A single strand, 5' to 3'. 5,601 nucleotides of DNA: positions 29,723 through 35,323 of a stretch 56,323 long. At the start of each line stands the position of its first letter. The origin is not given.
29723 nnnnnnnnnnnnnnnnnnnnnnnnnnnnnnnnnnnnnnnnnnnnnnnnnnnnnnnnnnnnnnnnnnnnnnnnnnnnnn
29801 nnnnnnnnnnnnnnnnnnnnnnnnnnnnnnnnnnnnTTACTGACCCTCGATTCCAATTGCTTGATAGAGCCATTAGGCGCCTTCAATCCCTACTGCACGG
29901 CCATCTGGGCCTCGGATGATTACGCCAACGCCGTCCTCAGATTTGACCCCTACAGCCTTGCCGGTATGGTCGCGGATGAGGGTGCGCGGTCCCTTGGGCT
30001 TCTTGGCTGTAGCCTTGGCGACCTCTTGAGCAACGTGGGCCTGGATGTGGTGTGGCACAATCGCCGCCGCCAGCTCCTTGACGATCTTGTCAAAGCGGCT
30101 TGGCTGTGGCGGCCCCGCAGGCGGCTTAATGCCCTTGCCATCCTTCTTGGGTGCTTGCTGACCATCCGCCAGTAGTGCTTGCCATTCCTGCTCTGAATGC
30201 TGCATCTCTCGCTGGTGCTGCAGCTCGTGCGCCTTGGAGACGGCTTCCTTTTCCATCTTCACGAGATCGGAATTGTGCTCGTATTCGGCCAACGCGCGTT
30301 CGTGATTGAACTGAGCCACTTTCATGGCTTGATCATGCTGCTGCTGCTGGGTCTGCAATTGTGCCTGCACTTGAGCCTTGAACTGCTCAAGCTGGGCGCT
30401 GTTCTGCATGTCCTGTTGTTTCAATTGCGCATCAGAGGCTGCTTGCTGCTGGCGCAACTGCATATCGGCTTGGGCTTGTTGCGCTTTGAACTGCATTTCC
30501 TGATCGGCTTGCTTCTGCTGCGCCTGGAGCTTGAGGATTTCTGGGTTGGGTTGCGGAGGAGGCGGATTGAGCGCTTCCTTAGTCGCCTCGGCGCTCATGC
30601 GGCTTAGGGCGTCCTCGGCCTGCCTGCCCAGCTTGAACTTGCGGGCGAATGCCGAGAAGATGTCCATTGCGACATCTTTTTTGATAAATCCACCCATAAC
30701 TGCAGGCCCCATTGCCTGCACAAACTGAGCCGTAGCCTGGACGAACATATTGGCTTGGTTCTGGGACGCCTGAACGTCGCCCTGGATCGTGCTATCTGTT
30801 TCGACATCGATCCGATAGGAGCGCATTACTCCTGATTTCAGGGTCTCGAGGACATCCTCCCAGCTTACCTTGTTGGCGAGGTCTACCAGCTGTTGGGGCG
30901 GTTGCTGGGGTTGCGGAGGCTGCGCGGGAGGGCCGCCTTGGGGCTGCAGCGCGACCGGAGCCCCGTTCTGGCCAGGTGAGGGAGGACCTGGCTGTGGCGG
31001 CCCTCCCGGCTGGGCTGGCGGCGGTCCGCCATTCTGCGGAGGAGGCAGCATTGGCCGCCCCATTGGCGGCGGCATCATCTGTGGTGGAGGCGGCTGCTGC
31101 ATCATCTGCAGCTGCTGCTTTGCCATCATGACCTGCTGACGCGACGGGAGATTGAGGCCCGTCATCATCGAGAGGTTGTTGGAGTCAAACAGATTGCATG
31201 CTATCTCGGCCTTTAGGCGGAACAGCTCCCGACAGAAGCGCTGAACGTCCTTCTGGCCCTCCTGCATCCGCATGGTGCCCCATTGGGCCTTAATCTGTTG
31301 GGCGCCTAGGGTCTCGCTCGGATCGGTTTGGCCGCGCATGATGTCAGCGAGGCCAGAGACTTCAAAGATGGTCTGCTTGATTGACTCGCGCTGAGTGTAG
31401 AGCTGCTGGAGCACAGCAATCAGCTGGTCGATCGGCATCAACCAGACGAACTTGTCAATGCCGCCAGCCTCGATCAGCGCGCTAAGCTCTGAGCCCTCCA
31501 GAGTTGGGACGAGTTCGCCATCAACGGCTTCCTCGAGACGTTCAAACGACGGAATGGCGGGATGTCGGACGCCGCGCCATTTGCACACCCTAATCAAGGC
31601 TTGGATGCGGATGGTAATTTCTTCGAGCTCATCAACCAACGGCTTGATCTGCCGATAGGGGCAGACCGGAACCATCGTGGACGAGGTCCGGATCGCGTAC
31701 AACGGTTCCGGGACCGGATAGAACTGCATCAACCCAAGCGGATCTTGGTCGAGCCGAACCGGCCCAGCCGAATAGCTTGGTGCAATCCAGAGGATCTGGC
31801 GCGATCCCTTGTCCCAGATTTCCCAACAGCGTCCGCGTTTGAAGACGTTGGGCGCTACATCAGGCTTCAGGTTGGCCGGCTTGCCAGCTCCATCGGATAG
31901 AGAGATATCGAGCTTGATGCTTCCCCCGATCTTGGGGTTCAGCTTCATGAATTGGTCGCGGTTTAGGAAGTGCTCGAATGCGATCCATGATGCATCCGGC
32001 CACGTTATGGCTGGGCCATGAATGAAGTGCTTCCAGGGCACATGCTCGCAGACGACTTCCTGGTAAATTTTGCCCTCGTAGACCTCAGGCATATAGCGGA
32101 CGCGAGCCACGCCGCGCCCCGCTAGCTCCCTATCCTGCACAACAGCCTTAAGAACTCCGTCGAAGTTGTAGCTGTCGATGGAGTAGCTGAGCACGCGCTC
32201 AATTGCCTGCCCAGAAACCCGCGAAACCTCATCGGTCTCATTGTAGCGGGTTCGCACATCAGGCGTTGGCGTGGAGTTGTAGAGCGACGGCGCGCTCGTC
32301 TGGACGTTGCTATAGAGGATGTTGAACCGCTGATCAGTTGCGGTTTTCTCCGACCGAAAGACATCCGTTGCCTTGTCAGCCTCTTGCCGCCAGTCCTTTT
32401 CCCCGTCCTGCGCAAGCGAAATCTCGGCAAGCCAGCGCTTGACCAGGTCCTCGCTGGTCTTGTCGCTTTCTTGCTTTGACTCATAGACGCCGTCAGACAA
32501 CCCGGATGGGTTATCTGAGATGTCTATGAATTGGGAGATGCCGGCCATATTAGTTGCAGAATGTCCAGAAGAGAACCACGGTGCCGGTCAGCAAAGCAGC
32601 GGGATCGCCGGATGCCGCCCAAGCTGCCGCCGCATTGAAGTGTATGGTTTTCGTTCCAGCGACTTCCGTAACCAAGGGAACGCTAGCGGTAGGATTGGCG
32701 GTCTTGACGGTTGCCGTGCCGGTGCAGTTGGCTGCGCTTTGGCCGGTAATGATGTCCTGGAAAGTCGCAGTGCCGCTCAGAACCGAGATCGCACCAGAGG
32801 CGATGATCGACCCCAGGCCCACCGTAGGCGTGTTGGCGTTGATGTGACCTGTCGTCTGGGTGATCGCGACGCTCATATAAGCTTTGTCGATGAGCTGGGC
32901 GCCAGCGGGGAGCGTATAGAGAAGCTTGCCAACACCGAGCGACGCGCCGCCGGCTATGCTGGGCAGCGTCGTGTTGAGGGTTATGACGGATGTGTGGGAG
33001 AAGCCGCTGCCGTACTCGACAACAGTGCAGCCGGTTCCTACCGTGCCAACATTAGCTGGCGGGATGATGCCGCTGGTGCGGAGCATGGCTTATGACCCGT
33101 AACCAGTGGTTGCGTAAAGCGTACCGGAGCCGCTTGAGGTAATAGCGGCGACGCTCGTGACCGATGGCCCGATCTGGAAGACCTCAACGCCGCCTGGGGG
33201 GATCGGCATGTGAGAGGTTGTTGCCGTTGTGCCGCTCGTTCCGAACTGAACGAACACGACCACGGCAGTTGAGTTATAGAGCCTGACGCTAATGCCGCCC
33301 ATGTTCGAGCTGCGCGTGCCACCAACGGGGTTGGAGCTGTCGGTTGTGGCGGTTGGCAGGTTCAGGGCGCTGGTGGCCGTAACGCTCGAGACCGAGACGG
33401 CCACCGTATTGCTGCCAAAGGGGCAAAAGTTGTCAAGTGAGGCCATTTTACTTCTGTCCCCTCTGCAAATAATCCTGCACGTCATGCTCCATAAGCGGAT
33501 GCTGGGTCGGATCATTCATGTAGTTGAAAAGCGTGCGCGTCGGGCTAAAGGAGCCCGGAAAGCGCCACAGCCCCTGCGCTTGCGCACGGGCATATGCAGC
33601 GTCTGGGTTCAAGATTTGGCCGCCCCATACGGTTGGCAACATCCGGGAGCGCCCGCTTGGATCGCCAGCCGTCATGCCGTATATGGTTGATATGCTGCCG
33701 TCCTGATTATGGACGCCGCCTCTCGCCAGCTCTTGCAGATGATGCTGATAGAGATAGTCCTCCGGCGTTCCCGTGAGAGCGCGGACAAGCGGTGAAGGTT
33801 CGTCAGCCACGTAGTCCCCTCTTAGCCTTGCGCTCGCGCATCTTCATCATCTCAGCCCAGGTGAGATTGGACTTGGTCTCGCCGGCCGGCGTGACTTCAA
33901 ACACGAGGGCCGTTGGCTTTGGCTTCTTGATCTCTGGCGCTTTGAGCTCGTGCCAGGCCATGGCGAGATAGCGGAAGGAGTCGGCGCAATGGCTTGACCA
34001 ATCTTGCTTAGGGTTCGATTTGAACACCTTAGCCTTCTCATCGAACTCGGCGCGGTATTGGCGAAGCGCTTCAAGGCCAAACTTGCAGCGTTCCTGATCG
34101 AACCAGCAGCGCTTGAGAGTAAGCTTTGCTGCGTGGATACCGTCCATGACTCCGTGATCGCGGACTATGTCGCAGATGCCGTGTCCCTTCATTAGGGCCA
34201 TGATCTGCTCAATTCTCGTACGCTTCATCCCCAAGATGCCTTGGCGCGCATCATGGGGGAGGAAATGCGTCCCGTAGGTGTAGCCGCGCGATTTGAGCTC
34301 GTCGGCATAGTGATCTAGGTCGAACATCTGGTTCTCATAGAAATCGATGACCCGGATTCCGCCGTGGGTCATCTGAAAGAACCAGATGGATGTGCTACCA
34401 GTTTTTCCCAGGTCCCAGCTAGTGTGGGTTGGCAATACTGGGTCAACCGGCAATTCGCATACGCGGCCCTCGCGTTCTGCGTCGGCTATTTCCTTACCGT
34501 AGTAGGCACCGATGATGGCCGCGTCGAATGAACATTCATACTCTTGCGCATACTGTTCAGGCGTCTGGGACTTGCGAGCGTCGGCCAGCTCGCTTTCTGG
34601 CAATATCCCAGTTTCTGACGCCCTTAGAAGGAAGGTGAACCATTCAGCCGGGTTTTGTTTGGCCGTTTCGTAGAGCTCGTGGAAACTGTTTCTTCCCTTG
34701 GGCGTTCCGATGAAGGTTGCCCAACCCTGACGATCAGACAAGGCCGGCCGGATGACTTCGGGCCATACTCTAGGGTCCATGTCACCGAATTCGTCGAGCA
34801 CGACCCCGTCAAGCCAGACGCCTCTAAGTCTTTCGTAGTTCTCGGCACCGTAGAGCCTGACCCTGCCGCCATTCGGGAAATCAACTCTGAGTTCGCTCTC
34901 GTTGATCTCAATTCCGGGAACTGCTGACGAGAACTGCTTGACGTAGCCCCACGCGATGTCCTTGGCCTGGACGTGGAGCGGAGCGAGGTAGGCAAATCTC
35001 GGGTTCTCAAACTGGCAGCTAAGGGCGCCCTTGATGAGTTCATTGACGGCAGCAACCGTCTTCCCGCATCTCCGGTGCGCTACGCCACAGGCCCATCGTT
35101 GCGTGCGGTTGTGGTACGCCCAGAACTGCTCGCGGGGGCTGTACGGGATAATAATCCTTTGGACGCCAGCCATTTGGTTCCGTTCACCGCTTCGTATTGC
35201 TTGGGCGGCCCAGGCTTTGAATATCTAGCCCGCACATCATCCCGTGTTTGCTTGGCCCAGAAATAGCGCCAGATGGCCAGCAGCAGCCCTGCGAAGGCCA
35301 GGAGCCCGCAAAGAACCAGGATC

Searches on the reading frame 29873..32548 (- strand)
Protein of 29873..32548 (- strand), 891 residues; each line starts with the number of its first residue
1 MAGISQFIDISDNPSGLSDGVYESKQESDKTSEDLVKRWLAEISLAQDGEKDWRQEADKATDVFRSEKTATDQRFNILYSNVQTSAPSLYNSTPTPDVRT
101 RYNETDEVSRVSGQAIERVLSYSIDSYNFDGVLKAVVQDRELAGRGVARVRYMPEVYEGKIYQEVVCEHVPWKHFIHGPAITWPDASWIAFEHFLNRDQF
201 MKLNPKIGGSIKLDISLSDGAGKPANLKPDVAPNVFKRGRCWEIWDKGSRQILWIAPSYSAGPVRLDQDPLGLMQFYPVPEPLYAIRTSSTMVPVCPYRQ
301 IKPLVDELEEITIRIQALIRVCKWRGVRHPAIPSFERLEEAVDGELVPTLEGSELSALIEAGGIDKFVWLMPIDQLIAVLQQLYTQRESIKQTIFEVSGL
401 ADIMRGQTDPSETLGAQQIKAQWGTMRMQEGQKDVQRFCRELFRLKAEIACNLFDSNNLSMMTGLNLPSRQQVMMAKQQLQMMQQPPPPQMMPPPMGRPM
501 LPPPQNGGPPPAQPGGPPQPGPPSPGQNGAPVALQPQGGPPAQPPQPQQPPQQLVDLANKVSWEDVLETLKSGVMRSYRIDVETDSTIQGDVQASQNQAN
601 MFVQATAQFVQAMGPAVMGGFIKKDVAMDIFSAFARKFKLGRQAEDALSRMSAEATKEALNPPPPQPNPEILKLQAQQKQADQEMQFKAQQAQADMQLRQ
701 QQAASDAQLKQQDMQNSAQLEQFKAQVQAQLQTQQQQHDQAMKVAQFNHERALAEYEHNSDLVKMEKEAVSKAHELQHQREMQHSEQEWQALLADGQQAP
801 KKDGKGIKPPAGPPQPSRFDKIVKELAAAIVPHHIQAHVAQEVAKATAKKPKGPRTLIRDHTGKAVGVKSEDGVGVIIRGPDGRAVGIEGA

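Call 10: search_protein_families(library=phrogs, proteins=[window:29873-32548:-], max_evalue=0.001)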
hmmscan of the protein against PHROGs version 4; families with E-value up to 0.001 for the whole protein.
window:29873-32548:- (891 aa): 1 family
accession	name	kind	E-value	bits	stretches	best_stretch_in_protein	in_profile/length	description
phrog_12082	-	head and packaging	1.7e-152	510.4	1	27-761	12-713/715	portal protein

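Call 37: search_dna_similar(query=window:29873-32548:-, collection=phages, mode=protein, max_rows=25)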
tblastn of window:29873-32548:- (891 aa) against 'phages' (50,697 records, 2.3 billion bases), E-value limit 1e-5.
Records with a match: 51; places in all: 51; records where one place covers at least 80% of the query: 0.
Best place of each record, by identity: <60% 51.
By first word of the organism name: Brucella 41; Myxococcus 3; Bacteriophage 2; Bradyrhizobium 1; Rhizobium 1; Ruegeria 1; Stenotrophomonas 1; Microcystis 1.
By host as written in the record: Brucella abortus S19 14; Brucella sp. 6; Brucella abortus 141 5; Brucella abortus 4; - 2; Myxococcus xanthus strain DK883 2; Brucella melitensis 16M 2; brucella abortus 141 2; and 13 more.
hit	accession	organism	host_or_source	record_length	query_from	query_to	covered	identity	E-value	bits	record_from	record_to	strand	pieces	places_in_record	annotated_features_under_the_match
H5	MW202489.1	Bacteriophage sp.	Manatee Spring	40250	36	653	59%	32.6%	4e-68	324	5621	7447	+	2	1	portal protein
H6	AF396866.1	Myxococcus phage Mx8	Myxococcus xanthus strain DK883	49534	5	455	51%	30.3%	4e-55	214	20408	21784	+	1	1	virion structural protein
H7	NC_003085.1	Myxococcus phage Mx8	Myxococcus xanthus strain DK883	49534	5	455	51%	30.3%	4e-55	214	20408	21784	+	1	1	portal protein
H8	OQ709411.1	Myxococcus phage Mx9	Myxococcus xanthus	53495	1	459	52%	29.7%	9e-52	204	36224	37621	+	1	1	putative portal protein | hypothetical protein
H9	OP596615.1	Bradyrhizobium phage ppBjS10J-1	Bradyrhizobium japonicum S10J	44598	32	470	49%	28.9%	2e-50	199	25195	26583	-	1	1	hypothetical protein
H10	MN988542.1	Rhizobium phage RHph_I3_18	Rhizobium phaseoli I3_18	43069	37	469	49%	28.8%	2e-48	194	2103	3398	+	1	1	hypothetical protein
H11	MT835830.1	Bacteriophage sp.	human fecal samples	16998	29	460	48%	28.0%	1e-48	194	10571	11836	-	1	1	record has no annotation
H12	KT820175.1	Ruegeria phage 45A6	Ruegeria mobilis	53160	37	468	48%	27.4%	5e-50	198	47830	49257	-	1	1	hypothetical protein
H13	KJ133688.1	Brucella phage 02_19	Brucella abortus S19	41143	40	470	48%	26.6%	8e-42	172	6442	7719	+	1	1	putative portal protein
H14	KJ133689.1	Brucella phage 02_141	Brucella abortus 141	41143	40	470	48%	26.6%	8e-42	172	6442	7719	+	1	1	putative portal protein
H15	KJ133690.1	Brucella phage 11sa_19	Brucella abortus S19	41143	40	470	48%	26.6%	8e-42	172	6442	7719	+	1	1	putative portal protein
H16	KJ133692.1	Brucella phage 110_19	Brucella abortus S19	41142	40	470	48%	26.6%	8e-42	172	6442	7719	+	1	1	putative portal protein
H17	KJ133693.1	Brucella phage 110_141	Brucella abortus 141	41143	40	470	48%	26.6%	8e-42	172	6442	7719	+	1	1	putative portal protein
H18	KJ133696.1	Brucella phage 177_19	Brucella abortus S19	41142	40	470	48%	26.6%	8e-42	172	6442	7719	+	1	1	putative portal protein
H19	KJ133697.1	Brucella phage 177_141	Brucella abortus S19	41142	40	470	48%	26.6%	8e-42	172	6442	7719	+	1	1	putative portal protein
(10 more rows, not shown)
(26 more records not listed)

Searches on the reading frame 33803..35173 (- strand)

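Call 35: search_protein_families(library=phrogs, proteins=[window:33803-35173:-], max_evalue=0.001)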
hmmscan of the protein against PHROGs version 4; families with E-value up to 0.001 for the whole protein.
window:33803-35173:- (456 aa): 3 families
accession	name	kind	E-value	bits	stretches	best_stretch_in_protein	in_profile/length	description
phrog_2472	-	unknown function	1.2e-37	131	1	213-408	108-309/324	-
phrog_2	-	head and packaging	3.4e-35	123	1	9-416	265-597/807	terminase large subunit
phrog_7579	-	head and packaging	3.5e-09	37.2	1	31-218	23-215/239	terminase large subunit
